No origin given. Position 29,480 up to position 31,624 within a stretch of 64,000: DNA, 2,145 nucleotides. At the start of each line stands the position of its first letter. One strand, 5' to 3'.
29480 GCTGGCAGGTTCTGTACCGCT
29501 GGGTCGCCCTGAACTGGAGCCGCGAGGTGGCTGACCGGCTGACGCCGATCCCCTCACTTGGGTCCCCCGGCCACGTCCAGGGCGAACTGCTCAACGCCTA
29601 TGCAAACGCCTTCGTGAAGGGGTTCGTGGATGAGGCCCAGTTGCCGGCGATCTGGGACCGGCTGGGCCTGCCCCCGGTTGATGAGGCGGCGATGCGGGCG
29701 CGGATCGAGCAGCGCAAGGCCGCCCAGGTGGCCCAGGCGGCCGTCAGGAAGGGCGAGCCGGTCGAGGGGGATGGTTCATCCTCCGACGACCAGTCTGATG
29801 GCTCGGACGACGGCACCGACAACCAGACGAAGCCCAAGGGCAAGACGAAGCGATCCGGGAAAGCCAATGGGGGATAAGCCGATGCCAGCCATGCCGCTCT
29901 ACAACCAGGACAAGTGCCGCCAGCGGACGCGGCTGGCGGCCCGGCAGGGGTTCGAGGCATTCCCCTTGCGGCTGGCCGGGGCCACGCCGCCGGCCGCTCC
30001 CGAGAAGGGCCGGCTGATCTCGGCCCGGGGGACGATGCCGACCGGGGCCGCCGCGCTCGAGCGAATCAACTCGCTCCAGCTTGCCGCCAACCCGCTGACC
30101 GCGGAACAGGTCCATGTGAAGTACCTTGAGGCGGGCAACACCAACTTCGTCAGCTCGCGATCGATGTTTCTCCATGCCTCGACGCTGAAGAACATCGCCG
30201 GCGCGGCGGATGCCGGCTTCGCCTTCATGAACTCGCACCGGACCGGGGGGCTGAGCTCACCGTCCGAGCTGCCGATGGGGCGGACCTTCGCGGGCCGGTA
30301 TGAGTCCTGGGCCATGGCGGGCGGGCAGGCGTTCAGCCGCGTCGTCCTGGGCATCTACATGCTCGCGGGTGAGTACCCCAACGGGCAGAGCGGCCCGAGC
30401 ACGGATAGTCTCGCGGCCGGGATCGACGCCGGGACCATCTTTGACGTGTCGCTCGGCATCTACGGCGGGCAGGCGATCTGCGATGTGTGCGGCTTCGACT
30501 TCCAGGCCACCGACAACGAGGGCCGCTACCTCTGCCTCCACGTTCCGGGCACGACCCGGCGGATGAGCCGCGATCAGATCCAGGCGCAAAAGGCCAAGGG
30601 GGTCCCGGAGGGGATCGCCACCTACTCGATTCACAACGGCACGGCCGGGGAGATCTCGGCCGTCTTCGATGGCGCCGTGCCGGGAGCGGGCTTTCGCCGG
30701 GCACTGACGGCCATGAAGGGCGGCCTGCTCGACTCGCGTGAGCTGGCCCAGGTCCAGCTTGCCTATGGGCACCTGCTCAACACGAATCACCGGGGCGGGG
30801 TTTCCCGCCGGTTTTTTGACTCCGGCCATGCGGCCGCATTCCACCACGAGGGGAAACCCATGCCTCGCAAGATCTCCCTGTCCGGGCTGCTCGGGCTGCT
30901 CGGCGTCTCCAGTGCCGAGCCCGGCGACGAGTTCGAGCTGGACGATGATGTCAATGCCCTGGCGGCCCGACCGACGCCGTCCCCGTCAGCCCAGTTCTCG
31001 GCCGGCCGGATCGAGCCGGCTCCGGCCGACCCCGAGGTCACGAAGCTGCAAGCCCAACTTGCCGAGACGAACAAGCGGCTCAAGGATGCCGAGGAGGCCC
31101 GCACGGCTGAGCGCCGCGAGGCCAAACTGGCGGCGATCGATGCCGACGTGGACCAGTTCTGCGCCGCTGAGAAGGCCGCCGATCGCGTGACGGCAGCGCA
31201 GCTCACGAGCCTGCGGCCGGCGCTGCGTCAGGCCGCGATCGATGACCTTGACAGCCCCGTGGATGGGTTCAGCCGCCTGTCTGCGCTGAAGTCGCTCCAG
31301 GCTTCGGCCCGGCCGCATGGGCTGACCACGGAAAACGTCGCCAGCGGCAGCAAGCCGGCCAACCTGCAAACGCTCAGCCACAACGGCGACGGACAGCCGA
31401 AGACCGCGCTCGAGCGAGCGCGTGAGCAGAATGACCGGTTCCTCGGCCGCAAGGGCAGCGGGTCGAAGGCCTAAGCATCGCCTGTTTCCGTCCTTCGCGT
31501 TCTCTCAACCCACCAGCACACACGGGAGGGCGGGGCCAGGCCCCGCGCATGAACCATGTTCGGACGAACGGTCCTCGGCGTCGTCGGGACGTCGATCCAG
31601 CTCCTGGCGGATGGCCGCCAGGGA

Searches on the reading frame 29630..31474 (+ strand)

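Call 6: search_protein_families(library=phrogs, proteins=[window:29630-31474:+], max_evalue=0.001)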
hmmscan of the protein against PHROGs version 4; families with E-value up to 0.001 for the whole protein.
window:29630-31474:+ (614 aa): 1 family
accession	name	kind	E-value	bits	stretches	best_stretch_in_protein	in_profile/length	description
phrog_37797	-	unknown function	0.00086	19.4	0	181-295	54-155/398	-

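Call 56: search_protein_families(library=pfam, proteins=[window:29630-31474:+], max_evalue=0.001)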
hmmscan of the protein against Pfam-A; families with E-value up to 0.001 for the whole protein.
window:29630-31474:+ (614 aa): 0 families
